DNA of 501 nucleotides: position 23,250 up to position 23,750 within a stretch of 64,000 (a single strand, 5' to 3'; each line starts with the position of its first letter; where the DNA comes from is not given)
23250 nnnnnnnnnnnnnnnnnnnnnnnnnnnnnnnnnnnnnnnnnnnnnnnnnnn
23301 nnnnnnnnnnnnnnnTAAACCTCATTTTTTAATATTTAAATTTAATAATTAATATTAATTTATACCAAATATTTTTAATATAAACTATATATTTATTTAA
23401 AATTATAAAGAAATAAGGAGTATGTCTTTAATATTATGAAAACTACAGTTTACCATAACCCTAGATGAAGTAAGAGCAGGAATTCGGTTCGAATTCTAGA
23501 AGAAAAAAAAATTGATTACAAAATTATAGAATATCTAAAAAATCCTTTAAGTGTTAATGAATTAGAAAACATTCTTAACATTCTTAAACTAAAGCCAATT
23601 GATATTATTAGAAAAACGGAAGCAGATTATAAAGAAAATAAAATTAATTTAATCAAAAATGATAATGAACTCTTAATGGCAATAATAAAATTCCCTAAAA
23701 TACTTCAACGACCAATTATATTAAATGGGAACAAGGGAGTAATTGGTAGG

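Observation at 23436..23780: Recoded ArsC/YfgD-family selenoprotein missed by ORF calling (UGA at the catalytic Cys plus a SECIS hairpin)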

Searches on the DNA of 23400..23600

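Call 59: search_rna_families(source=window, start=23400, end=23600, threshold=evalue, max_evalue=10)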
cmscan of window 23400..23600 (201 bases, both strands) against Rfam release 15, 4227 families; matches with E-value up to 10: 0.
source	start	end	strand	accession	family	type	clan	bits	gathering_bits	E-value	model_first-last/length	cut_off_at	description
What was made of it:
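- No Rfam SECIS family matches it (call 59).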
